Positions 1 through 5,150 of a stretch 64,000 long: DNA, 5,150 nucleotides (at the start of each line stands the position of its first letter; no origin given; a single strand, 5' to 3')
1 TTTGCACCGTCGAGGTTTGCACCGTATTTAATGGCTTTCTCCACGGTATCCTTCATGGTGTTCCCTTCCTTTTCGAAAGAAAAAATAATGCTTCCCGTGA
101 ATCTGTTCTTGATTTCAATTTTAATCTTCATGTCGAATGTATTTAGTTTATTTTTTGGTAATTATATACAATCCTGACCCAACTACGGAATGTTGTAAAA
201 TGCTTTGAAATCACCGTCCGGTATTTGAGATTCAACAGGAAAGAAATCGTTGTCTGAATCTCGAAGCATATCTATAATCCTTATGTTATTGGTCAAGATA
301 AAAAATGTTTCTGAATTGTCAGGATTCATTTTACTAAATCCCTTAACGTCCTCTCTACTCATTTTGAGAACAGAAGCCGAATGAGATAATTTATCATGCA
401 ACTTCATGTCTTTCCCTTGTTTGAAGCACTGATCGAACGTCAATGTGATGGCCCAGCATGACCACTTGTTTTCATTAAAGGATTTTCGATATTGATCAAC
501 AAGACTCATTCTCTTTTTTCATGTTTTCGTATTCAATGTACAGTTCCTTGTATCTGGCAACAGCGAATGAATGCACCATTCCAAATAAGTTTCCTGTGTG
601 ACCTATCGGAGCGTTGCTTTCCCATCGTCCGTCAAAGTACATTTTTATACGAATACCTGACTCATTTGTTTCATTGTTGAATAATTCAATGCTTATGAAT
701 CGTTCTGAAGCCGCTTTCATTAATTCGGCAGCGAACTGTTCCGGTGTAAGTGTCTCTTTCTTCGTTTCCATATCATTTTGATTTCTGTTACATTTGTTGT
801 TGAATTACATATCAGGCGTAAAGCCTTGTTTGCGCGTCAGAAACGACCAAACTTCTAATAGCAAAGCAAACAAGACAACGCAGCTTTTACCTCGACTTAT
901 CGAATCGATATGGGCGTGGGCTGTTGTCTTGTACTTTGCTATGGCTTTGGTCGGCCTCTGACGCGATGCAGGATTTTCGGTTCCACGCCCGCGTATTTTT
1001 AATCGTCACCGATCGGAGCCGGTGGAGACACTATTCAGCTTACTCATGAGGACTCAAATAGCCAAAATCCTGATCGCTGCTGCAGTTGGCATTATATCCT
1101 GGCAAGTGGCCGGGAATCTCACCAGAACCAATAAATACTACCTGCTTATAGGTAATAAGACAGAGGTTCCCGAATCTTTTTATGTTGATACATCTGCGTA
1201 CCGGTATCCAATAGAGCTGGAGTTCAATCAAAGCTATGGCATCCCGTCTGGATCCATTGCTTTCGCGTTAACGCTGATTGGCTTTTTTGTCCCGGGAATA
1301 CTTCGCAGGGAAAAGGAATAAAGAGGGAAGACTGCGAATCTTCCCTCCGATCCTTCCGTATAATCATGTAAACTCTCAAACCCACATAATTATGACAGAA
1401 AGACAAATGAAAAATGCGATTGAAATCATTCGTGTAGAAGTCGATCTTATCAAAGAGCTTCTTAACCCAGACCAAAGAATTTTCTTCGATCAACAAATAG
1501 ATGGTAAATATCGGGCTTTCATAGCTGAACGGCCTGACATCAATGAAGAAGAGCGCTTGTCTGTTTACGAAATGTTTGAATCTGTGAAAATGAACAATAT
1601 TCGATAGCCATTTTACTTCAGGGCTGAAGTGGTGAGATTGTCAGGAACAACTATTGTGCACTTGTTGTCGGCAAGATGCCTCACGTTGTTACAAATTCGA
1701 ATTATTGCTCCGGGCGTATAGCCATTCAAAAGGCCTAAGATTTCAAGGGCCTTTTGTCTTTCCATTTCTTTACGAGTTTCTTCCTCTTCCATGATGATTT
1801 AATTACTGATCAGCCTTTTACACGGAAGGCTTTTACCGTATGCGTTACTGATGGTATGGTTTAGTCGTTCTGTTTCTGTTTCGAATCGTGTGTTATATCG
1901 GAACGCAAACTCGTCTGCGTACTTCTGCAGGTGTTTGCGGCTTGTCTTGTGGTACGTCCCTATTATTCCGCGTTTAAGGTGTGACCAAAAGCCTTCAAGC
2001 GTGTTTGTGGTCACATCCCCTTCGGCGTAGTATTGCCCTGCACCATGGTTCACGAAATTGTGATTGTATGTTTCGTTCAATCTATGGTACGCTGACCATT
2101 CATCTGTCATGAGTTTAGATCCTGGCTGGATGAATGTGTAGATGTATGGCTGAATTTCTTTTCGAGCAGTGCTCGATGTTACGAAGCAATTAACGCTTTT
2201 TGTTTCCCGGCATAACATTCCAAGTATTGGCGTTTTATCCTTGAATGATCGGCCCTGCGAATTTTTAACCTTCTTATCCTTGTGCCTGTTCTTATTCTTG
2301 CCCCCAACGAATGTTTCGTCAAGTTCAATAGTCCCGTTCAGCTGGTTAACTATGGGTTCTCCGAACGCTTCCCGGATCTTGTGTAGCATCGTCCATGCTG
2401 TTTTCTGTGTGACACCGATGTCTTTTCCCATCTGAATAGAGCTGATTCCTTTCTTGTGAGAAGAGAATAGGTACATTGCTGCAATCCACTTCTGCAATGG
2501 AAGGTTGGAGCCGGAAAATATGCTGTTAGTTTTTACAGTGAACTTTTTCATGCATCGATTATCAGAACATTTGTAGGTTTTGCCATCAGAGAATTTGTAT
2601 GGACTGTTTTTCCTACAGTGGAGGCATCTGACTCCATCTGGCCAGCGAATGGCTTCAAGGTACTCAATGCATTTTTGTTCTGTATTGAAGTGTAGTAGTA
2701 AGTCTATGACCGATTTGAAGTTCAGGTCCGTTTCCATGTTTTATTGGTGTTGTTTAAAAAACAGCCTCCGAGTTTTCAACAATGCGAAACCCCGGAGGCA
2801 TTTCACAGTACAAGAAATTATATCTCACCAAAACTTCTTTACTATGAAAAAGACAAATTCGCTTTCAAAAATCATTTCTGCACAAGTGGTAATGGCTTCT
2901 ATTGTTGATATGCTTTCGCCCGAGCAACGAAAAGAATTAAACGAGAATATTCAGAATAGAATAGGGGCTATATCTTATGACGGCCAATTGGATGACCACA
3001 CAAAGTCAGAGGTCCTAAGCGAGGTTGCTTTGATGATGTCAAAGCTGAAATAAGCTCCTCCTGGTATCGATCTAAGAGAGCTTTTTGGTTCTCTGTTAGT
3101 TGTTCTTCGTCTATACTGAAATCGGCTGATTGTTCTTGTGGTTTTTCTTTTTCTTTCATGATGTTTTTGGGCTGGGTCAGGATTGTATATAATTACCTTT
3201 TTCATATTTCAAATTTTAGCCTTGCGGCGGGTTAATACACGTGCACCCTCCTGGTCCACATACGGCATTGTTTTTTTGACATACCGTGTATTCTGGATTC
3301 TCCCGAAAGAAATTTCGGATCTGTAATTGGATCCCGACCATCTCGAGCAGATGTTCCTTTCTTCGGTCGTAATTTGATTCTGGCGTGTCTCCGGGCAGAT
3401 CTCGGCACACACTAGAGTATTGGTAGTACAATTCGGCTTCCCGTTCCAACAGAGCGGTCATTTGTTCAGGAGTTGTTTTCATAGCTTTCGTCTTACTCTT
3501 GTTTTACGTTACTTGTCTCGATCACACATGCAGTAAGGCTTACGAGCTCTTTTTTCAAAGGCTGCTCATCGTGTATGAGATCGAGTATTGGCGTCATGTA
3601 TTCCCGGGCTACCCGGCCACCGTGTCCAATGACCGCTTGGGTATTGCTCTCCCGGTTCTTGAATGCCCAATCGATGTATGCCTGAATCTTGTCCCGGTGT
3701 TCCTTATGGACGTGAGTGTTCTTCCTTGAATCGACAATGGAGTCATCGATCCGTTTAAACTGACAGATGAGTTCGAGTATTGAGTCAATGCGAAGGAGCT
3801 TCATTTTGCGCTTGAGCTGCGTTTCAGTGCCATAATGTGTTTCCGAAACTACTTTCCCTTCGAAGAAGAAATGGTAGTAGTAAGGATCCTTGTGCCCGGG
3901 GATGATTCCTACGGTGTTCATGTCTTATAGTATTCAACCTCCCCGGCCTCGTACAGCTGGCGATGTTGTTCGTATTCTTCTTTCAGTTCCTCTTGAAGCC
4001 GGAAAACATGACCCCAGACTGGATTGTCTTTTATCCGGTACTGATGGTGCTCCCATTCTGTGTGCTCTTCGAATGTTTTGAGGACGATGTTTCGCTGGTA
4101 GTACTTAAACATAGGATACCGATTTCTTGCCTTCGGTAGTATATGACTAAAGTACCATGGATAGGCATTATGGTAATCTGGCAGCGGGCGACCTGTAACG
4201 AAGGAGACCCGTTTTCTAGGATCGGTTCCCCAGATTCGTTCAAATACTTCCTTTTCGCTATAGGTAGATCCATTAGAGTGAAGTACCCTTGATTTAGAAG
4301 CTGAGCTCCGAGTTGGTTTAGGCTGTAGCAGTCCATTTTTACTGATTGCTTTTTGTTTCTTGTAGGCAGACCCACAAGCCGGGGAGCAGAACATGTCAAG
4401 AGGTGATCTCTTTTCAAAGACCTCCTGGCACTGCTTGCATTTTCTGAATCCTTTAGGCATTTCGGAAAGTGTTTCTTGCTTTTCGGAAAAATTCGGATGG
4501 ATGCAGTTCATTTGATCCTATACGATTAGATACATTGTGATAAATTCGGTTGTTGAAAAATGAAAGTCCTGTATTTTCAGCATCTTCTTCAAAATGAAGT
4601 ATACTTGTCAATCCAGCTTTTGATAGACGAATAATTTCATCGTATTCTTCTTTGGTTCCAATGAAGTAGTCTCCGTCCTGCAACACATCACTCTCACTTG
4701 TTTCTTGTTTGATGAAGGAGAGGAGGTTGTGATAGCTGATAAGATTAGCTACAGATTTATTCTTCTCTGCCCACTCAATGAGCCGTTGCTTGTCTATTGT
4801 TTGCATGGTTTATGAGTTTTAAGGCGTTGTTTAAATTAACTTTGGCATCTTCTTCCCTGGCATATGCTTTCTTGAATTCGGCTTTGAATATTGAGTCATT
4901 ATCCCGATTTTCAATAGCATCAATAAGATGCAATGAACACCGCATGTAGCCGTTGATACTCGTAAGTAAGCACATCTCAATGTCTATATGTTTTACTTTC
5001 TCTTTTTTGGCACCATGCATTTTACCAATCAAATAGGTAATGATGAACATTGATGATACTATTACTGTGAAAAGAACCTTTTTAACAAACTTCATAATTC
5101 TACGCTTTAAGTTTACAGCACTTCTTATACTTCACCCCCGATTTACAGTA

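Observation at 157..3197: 3-kb cargo-carrying IS1595-like element bounded by perfect 24-bp inverted repeats inside the phage early region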

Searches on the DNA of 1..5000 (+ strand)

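Call 5: search_dna_similar(query=window:1-5000:+, collection=phages, mode=distant, max_rows=30)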
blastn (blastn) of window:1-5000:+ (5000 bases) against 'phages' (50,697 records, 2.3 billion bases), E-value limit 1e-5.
No match.

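Call 15: search_rna_families(source=window, start=1, end=4000, threshold=evalue, max_evalue=1)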
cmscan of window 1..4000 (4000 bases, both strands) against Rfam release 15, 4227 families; matches with E-value up to 1: 0.
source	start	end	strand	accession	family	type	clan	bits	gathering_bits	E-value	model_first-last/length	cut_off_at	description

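Call 59: search_rna_families(sources=[L001, L003, L018, L096, L037, L098], threshold=evalue, max_evalue=0.1)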
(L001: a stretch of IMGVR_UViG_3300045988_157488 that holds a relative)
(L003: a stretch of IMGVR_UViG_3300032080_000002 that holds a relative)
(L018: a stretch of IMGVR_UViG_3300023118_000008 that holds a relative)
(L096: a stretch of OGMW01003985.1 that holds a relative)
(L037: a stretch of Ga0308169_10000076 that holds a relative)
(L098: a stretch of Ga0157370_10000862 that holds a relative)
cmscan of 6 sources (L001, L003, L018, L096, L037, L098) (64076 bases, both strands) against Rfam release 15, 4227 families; matches with E-value up to 0.1: 1.
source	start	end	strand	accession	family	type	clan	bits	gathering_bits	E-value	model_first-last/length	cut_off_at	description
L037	10541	10606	-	RF01705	Flavo-1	Gene; sRNA;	-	65.5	42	4.3e-12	1-76/76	no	Flavo-1 RNA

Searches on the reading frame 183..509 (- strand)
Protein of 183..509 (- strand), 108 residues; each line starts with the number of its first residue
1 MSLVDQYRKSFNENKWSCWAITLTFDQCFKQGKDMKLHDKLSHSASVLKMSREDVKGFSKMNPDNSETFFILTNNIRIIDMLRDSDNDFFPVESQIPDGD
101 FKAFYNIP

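Call 4: search_protein_families(library=pfam, proteins=[window:183-509:-], max_evalue=0.1)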
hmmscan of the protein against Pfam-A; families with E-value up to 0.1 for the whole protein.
window:183-509:- (108 aa): 1 family
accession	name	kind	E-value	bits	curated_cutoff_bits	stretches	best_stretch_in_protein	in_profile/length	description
PF08756.15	YfkB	-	0.059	13.6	25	1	11-64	29-79/151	YfkB-like domain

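Call 14: search_protein_families(library=phrogs, proteins=[window:183-509:-], max_evalue=0.01)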
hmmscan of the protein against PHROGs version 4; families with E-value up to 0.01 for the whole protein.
window:183-509:- (108 aa): 0 families

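Call 46: find_homologous_proteins(query=window:183-509:-, max_evalue=0.001)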
Query window:183-509:- (108 aa): 3 proteins with E <= 0.001 among 3 candidates.
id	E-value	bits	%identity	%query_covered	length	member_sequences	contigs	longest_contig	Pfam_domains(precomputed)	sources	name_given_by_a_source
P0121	1.0e-67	243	100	100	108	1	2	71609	-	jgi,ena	-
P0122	3.1e-51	190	77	100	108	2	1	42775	-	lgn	-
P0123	1.6e-50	187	76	100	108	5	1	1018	-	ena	-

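Call 47: find_encoding_contigs(protein=P0122, flank=8000, max_places=4)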
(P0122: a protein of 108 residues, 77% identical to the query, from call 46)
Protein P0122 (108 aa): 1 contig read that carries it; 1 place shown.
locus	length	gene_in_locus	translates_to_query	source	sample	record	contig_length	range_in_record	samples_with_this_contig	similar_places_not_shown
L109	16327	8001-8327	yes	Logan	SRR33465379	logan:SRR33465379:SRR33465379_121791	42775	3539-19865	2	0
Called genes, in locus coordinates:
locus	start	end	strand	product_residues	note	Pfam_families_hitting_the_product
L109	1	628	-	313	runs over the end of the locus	-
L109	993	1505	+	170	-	-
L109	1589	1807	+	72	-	PF13443:HTH_26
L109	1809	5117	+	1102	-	PF00270:DEAD (faint), PF13086:AAA_11, PF13245:AAA_19, PF13604:AAA_30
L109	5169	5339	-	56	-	-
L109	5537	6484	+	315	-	PF12760:Zn_ribbon_IS1595, PF12762:DDE_Tnp_IS1595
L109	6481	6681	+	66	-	-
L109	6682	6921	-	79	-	-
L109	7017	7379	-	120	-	-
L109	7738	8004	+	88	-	-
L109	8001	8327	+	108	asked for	-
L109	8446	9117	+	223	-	PF13087:AAA_12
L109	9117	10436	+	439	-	PF00145:DNA_methylase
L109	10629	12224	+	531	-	PF03781:FGE-sulfatase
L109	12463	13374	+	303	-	-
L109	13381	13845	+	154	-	PF14088:DUF4268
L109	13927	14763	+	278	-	PF07675:Cleaved_Adhesin (weak), PF18962:Por_Secre_tail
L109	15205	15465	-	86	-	PF02699:YajC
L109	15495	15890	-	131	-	PF07610:DUF1573, PF22544:HYDIN_VesB_CFA65-like_Ig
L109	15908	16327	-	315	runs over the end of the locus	PF01029:NusB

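Call 83: predict_structure(alignment_id=A7)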
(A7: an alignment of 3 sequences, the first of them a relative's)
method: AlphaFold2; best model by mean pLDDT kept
length: 108 residues; sequences in the alignment: 3
mean_pLDDT: 64.0   pTM: 0.55
mean pLDDT of the five models: 64.0, 58.9, 53.6, 53.4, 49.4
residues with pLDDT >= 90: 0; 70-90: 29; 50-70: 67; < 50: 12
segments of 3 or more residues with pLDDT < 50: 29-36, 106-108
pLDDT, mean of each block of 10 residues (from residue 1): 65 71 59 48 58 70 76 73 61 65 58
secondary structure, 60 per line:
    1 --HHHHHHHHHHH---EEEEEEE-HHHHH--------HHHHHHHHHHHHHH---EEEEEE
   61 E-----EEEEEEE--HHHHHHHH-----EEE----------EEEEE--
elements in order: H3-13 E17-23 H25-29 H38-51 E55-61 E67-73 H76-83 E89-91 E102-106

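Call 86: fold_search(model_id=the predicted structure, library=pdb)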
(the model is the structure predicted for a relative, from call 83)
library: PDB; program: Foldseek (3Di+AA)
matches with E <= 10: 1369; with E <= 0.001: 0
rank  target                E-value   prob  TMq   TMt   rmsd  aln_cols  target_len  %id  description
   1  5loq_A                5.7e-02  0.75  0.44  0.23  10.2       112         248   16  Structure of coproheme bound HemQ from Listeria monocytogenes (released 2016-10-26)
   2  5byg_C                6.1e-02  0.69  0.43  0.27   9.5       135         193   10  X-ray structure of AAV2 OBD-AAVS1 complex 2:1 (released 2015-09-23)
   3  6n4a_C                6.1e-02  0.47  0.33  0.39   6.2        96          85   14  PII-like SbtB from Cyanobium sp PCC 7001 (apo) (released 2019-09-18)
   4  5loq_B                6.5e-02  0.80  0.42  0.24   4.6        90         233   16  Structure of coproheme bound HemQ from Listeria monocytogenes (released 2016-10-26)
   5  5byg_A                7.3e-02  0.69  0.42  0.28   9.3       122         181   11  X-ray structure of AAV2 OBD-AAVS1 complex 2:1 (released 2015-09-23)
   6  4wws_A                7.3e-02  0.66  0.41  0.22  10.5       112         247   15  Structure of Chlorite dismutase-like Protein from Listeria monocytogenes (released 2015-02-04)
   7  6fxj_A                7.8e-02  0.66  0.43  0.23  10.3       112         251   15  Structure of coproheme decarboxylase from Listeria monocytogenes in complex with iron coproporphyrin III (released 2019-07-10)
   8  5loq_D                9.5e-02  0.75  0.41  0.22   4.7        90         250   16  Structure of coproheme bound HemQ from Listeria monocytogenes (released 2016-10-26)
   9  3kg0_B                1.0e-01  0.35  0.33  0.35   6.9       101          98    8  Crystal structure of SnoaB, a cofactor-independent oxygenase from Streptomyces nogalater, determined to 1.7 resolution (released 2010-01-26)
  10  4wws_B                1.1e-01  0.72  0.42  0.24   4.7        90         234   16  Structure of Chlorite dismutase-like Protein from Listeria monocytogenes (released 2015-02-04)
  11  4zq9_C                1.1e-01  0.63  0.43  0.28   9.5       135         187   10  X-ray structure of AAV-2 OBD bound to AAVS1 site 3:1 (released 2015-09-23)
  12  5fii_C                1.2e-01  0.63  0.38  0.48   4.4        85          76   13  Structure of a human aspartate kinase, chorismate mutase and TyrA domain. (released 2016-03-30)
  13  5loq_C                1.3e-01  0.69  0.43  0.24   4.4        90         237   16  Structure of coproheme bound HemQ from Listeria monocytogenes (released 2016-10-26)
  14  4m08_A                1.3e-01  0.35  0.34  0.19   5.8        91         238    9  Crystal Structure of Mutant Chlorite Dismutase from Candidatus Nitrospira defluvii W145V (released 2014-01-15)
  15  4m05_B                1.5e-01  0.35  0.35  0.19   5.8        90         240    9  Crystal Structure of Mutant Chlorite Dismutase from Candidatus Nitrospira defluvii R173E (released 2014-01-15)
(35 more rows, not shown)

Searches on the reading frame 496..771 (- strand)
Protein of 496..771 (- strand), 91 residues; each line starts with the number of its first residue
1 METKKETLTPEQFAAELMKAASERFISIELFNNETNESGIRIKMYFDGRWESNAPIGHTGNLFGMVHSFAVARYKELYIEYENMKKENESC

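Call 4: search_protein_families(library=pfam, proteins=[window:496-771:-], max_evalue=0.1)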
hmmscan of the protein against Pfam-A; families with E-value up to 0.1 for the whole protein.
window:496-771:- (91 aa): 1 family
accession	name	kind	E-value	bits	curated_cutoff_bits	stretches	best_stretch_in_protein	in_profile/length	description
PF20700.3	Mutator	-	0.021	14.2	26.5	1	11-61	119-169/357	Mutator-like transposase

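Call 14: search_protein_families(library=phrogs, proteins=[window:496-771:-], max_evalue=0.01)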
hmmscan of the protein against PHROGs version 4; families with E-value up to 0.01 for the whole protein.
window:496-771:- (91 aa): 0 families

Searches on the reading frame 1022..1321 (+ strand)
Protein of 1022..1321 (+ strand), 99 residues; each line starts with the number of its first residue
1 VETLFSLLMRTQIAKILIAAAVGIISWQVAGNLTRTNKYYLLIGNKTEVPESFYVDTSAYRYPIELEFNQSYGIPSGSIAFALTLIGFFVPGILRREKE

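Call 4: search_protein_families(library=pfam, proteins=[window:1022-1321:+], max_evalue=0.1)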
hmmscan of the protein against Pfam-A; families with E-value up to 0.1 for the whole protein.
window:1022-1321:+ (99 aa): 0 families

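Call 14: search_protein_families(library=phrogs, proteins=[window:1022-1321:+], max_evalue=0.01)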
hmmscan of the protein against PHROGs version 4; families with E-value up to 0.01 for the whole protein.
window:1022-1321:+ (99 aa): 0 families

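Call 96: find_homologous_proteins(query=window:1046-1321:+, max_evalue=0.001)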
Query window:1046-1321:+ (91 aa): 1 proteins with E <= 0.001 among 4 candidates.
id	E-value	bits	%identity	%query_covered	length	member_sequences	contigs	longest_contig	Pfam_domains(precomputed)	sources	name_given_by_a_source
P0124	5.1e-52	191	100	100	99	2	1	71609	-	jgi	-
